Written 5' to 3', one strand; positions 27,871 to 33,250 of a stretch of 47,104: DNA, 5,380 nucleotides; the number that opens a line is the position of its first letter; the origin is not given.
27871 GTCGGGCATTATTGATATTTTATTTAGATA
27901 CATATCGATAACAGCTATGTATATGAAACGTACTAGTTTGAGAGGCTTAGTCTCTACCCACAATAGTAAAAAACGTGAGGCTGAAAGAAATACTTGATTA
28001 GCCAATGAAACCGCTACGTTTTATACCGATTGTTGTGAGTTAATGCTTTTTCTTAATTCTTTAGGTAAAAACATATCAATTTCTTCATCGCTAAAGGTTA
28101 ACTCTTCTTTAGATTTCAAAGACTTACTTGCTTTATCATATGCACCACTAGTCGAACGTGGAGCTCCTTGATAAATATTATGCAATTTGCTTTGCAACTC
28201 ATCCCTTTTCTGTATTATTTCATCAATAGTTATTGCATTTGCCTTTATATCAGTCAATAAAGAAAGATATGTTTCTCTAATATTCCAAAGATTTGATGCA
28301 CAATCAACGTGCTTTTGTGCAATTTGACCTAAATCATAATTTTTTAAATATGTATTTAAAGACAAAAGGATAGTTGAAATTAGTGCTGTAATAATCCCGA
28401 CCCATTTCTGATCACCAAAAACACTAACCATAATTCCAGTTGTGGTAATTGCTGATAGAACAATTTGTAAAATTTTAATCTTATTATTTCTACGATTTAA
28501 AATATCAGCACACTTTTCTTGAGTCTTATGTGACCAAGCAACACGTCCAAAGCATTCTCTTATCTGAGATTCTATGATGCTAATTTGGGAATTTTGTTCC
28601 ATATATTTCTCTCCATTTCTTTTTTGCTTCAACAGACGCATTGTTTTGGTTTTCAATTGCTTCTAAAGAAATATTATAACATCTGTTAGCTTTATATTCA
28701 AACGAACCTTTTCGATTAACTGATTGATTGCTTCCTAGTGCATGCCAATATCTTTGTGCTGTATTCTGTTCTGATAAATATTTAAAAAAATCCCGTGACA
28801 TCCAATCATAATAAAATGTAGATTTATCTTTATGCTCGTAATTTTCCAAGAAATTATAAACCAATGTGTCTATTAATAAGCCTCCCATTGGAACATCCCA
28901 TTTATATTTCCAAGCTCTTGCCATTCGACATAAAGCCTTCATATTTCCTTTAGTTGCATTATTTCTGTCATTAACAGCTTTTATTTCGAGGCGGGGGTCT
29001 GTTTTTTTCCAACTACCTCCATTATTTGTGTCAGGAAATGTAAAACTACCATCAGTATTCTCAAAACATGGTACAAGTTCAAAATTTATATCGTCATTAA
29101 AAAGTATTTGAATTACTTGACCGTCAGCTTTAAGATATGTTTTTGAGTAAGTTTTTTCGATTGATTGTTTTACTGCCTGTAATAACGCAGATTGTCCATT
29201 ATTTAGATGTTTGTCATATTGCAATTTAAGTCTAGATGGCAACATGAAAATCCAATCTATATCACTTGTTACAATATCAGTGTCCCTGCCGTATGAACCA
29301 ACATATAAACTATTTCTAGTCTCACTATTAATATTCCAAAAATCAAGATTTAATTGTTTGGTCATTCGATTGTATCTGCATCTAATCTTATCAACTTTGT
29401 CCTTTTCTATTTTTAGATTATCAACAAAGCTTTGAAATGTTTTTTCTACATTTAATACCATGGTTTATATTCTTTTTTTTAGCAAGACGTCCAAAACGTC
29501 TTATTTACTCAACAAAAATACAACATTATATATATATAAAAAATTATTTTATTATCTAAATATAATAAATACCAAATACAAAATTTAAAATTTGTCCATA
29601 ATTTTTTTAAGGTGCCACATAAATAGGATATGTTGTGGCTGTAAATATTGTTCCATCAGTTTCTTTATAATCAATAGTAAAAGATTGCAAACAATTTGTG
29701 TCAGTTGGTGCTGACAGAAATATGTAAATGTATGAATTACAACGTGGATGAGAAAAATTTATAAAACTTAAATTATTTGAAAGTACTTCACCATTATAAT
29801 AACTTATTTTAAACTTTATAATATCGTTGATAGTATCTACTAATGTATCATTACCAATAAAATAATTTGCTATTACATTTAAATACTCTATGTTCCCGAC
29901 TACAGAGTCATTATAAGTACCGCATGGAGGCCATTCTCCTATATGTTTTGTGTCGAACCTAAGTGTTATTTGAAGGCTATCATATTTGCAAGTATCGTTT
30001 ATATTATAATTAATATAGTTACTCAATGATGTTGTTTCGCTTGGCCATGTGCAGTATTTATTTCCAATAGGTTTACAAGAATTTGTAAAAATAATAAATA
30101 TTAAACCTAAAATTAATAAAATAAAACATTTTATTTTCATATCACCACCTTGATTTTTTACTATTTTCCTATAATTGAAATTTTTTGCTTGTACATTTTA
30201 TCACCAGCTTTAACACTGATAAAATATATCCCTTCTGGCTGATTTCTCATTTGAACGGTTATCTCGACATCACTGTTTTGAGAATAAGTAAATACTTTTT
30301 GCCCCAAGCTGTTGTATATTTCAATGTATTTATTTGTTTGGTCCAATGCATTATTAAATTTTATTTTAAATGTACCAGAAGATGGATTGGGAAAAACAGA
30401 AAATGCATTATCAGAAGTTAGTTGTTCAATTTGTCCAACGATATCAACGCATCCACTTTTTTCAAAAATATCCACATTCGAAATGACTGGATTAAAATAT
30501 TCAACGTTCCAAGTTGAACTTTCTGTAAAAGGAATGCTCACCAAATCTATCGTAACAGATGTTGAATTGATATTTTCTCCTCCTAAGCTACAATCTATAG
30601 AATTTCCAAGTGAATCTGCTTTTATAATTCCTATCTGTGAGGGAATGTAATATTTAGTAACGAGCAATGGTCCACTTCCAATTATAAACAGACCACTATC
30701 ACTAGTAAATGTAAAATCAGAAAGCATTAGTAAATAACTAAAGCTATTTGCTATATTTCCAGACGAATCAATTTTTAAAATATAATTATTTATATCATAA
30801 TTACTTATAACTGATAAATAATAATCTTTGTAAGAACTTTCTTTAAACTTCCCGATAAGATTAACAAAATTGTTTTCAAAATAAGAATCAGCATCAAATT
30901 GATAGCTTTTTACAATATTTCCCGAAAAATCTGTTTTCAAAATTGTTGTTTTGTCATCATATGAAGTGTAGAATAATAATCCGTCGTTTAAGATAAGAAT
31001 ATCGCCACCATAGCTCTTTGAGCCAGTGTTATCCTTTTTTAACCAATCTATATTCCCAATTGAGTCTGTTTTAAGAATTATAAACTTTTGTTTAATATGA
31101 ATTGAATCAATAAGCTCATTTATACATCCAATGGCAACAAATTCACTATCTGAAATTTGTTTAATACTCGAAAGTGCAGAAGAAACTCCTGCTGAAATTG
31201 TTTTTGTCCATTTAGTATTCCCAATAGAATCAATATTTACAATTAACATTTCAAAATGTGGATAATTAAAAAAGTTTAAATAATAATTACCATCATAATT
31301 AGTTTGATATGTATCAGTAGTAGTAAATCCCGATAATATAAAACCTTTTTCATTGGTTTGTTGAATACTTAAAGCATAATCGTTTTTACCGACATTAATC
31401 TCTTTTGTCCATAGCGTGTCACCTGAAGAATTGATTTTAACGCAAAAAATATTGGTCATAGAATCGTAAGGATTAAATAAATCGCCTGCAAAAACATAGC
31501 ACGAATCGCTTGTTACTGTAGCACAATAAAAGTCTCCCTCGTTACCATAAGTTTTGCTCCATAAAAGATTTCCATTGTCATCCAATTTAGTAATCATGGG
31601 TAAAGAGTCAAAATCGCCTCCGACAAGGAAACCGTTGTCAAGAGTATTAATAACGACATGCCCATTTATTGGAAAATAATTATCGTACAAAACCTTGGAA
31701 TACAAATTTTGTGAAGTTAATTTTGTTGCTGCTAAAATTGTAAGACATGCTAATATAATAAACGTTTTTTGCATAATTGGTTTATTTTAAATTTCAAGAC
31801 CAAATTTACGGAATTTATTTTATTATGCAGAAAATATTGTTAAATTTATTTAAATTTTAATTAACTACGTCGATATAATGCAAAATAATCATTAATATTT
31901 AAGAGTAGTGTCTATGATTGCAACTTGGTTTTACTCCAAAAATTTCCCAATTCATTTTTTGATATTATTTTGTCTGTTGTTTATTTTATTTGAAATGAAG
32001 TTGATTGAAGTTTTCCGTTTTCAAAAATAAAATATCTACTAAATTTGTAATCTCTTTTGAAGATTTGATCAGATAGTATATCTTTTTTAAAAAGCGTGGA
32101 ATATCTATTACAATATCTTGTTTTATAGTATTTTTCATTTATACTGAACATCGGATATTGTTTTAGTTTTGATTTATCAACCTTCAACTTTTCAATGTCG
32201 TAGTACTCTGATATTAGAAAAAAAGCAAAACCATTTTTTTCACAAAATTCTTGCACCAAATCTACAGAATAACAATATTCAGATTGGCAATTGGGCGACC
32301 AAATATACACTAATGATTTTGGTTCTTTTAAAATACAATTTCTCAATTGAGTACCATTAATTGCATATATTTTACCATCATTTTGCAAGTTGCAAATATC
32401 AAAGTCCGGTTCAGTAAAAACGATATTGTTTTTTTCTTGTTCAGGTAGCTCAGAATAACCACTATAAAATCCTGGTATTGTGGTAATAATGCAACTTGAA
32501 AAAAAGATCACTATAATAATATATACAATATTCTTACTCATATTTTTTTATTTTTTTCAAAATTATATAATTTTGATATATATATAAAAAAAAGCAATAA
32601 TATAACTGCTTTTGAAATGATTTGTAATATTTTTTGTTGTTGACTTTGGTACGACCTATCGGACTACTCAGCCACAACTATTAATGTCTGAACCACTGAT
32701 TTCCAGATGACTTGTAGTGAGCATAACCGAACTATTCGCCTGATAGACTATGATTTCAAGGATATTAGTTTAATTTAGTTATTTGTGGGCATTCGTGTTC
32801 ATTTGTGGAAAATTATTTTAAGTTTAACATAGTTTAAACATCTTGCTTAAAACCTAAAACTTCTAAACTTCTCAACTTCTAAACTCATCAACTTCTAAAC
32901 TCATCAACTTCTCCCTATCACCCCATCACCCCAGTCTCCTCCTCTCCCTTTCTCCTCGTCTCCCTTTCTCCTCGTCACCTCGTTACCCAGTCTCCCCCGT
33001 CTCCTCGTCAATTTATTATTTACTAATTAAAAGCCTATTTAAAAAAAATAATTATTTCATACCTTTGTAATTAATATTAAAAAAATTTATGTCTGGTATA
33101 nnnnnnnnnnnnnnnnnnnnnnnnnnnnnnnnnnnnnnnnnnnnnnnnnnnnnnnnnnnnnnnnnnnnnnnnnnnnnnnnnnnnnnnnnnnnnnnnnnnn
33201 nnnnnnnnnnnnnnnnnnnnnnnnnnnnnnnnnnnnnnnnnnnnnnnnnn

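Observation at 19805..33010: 12.7-kb accessory island bracketed by inverted copies of a modular repeat with a 20-nt perfect inner inverted repeat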

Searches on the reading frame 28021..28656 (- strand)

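Call 12: search_protein_families(library=pfam, proteins=[window:28021-28656:-], max_evalue=0.01)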
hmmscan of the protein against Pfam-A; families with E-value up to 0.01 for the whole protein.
window:28021-28656:- (211 aa): 2 families
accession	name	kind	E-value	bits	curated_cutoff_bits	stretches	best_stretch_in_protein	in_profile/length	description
PF18186.6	SLATT_4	-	5.2e-71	238.1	27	1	29-192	2-165/165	SMODS and SLOG-associating 2TM effector domain family 4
PF18181.6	SLATT_1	-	0.0073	16.8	26.3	0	55-132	19-97/122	SMODS and SLOG-associating 2TM effector domain 1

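Call 47: search_protein_families(library=padloc, proteins=[window:28021-28656:-], max_evalue=0.001)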
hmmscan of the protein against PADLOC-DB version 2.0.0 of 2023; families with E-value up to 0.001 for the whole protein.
window:28021-28656:- (211 aa): 5 families
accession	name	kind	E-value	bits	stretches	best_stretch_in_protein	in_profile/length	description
PDLC00696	Effector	-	2.8e-83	276.2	1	20-204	2-186/189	2TM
PDLC00690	Effector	-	4.5e-26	89.8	1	31-203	11-182/187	2TM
PDLC00712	Effector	-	3.1e-08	31.9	1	28-182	12-159/171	2TM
PDLC03819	RTasSLATT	-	0.0002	19.1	1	53-150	24-115/176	DRT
PDLC00710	Effector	-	0.00099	16.9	0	22-181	8-161/176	2TM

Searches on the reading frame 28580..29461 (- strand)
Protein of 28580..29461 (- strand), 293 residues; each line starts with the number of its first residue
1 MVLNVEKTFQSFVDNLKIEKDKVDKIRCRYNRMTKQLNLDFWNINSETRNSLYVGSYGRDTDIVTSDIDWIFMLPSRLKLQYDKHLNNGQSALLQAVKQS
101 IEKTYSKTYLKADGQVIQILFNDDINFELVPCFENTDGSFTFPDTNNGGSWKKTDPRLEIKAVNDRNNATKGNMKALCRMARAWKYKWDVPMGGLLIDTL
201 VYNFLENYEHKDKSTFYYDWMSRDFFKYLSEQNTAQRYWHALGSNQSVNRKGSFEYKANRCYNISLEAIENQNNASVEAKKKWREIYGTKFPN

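Call 12: search_protein_families(library=pfam, proteins=[window:28580-29461:-], max_evalue=0.01)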
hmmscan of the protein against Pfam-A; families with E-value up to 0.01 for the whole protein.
window:28580-29461:- (293 aa): 1 family
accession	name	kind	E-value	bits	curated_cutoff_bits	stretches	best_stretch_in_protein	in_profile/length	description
PF18144.7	SMODS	-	2e-46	158.6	26.5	1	4-167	2-164/164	Second Messenger Oligonucleotide or Dinucleotide Synthetase domain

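Call 47: search_protein_families(library=padloc, proteins=[window:28580-29461:-], max_evalue=0.001)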
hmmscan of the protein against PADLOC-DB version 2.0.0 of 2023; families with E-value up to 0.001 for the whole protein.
window:28580-29461:- (293 aa): 22 families
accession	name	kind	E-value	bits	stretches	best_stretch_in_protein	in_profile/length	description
PDLC00786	Cyclase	-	1.8e-129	429.3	1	4-293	2-293/293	oligonucleotide-cyclase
PDLC00796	Cyclase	-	9.7e-103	342.8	1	4-293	2-286/432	oligonucleotide-cyclase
PDLC00792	Cyclase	-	4e-80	266.6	1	5-239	3-236/236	oligonucleotide-cyclase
PDLC00814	Cyclase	-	2.8e-73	244.9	1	4-292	4-291/295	oligonucleotide-cyclase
PDLC00771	Cyclase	-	7.7e-64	213.6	1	16-255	10-260/271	oligonucleotide-cyclase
PDLC00804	Cyclase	-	4.2e-47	158.9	1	26-210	2-194/256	oligonucleotide-cyclase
PDLC00823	Cyclase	-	8.4e-39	131.9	1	1-293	1-283/285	oligonucleotide-cyclase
PDLC00805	Cyclase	-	1.1e-31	108.4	1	5-290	25-312/314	oligonucleotide-cyclase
PDLC00809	Cyclase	-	1.1e-23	82.3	1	3-292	2-293/295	oligonucleotide-cyclase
PDLC00802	Cyclase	-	8.9e-23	79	1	93-293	121-330/332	oligonucleotide-cyclase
PDLC00776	Cyclase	-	3.4e-21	73.9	1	4-292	4-284/287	oligonucleotide-cyclase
PDLC00769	Cyclase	-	4.1e-17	60.5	1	5-237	3-227/261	oligonucleotide-cyclase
PDLC00820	Cyclase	-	7.1e-13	46.5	1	7-292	5-276/324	oligonucleotide-cyclase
PDLC00818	Cyclase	-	2.1e-11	41.9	1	125-292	132-293/322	oligonucleotide-cyclase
PDLC00774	Cyclase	-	5.5e-11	40.2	1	4-292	3-286/316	oligonucleotide-cyclase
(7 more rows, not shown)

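Call 58: find_encoding_contigs(protein=window:28580-29461:-, flank=8000, max_places=8)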
Protein window:28580-29461:- (293 aa): 7 contigs read that carry it; 5 places shown.
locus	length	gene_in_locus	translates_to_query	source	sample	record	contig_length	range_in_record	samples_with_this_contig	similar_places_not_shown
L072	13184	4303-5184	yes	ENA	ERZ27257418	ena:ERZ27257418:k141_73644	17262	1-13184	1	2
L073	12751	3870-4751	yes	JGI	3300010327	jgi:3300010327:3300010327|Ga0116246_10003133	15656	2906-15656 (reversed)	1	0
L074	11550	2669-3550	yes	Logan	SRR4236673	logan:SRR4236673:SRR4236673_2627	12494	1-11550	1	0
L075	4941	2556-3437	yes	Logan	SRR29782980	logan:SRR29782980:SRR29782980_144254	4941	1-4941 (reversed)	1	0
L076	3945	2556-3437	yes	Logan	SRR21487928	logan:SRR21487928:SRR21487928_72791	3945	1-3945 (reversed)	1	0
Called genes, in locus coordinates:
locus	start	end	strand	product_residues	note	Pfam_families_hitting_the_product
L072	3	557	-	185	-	?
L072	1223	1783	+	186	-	-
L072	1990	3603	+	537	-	PF13585:CHU_C (faint), PF18962:Por_Secre_tail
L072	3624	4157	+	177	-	-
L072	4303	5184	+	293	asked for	PF18144:SMODS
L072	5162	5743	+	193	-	PF18186:SLATT_4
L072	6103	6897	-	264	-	-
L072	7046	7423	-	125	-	PF00226:DnaJ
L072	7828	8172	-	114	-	-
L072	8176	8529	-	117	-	PF14237:GYF_2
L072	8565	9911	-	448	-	PF13421:Band_7_1, PF14237:GYF_2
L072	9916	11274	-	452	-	PF13248:Zn_ribbon_3 (weak)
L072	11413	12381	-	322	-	-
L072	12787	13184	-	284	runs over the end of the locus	-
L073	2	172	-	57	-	?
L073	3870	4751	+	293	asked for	PF18144:SMODS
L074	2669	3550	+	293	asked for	PF18144:SMODS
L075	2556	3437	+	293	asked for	PF18144:SMODS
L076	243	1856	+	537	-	PF13585:CHU_C (faint), PF18962:Por_Secre_tail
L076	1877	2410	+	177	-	-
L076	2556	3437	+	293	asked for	PF18144:SMODS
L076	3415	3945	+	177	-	?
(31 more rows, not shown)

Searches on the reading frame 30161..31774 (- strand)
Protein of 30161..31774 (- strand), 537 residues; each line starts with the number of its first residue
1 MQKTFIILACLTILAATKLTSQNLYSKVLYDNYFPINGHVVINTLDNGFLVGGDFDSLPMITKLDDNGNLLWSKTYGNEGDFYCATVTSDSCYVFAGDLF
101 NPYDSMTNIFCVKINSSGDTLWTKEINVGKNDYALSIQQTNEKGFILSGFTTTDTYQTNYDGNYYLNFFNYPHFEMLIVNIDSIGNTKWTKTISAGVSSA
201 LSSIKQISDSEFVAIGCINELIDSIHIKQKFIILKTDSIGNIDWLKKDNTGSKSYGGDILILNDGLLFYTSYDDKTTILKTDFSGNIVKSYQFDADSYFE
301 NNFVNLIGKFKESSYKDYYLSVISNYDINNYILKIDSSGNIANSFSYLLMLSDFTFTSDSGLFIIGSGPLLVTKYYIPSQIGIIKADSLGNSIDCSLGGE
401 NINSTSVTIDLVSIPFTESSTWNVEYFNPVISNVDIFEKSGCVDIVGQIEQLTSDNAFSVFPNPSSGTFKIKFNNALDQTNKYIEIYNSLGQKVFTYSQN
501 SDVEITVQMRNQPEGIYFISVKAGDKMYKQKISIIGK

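Call 13: search_protein_families(library=pfam, proteins=[window:30161-31774:-], max_evalue=0.01)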
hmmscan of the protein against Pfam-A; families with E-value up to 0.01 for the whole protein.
window:30161-31774:- (537 aa): 3 families
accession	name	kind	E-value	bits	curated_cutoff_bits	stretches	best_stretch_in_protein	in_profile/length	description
PF18962.6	Por_Secre_tail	-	2.9e-13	50.3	27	1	460-534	1-75/75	Secretion system C-terminal sorting domain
PF13585.12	CHU_C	-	1.1e-05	25.9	27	1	455-531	4-81/86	CHU_C Type IX secretion signal domain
PF24084.1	DUF7369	-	5.7e-05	23.1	27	0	323-342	7-26/61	Domain of unknown function (DUF7369)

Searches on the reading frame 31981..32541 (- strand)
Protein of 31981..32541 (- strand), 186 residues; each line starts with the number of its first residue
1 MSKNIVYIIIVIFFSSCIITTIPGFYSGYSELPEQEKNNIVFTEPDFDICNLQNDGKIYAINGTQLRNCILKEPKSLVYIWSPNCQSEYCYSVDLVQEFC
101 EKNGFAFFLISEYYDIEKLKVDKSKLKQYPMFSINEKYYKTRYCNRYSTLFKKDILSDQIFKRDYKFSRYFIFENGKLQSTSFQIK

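Call 13: search_protein_families(library=pfam, proteins=[window:31981-32541:-], max_evalue=0.01)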
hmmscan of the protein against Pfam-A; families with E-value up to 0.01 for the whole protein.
window:31981-32541:- (186 aa): 0 families

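Call 47: search_protein_families(library=padloc, proteins=[window:31981-32541:-], max_evalue=0.001)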
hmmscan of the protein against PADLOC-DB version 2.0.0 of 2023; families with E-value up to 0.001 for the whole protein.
window:31981-32541:- (186 aa): 0 families

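Call 57: find_encoding_contigs(protein=window:31981-32541:-, flank=8000, max_places=8)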
Protein window:31981-32541:- (186 aa): 3 contigs read that carry it; 2 places shown.
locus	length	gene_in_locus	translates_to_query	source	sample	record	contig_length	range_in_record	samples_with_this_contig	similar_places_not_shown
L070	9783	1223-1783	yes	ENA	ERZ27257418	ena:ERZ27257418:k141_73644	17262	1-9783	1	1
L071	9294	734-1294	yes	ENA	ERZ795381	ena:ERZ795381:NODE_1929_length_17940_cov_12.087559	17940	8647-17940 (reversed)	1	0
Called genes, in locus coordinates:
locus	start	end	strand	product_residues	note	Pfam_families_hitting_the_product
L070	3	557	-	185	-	?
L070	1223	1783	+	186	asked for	-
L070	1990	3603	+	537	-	PF13585:CHU_C (faint), PF18962:Por_Secre_tail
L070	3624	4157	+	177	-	-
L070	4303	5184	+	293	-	PF18144:SMODS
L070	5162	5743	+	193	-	PF18186:SLATT_4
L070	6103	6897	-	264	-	-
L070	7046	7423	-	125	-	PF00226:DnaJ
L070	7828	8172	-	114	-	-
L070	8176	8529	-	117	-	PF14237:GYF_2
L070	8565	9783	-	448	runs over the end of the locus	PF13421:Band_7_1, PF14237:GYF_2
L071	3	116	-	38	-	?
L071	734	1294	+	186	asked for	-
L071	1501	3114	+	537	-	PF13585:CHU_C (faint), PF18962:Por_Secre_tail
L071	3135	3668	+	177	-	-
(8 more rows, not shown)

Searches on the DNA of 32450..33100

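Call 67: search_rna_families(source=window, start=32450, end=33100, threshold=evalue, max_evalue=1)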
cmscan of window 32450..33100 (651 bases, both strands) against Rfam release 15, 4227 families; matches with E-value up to 1: 0.
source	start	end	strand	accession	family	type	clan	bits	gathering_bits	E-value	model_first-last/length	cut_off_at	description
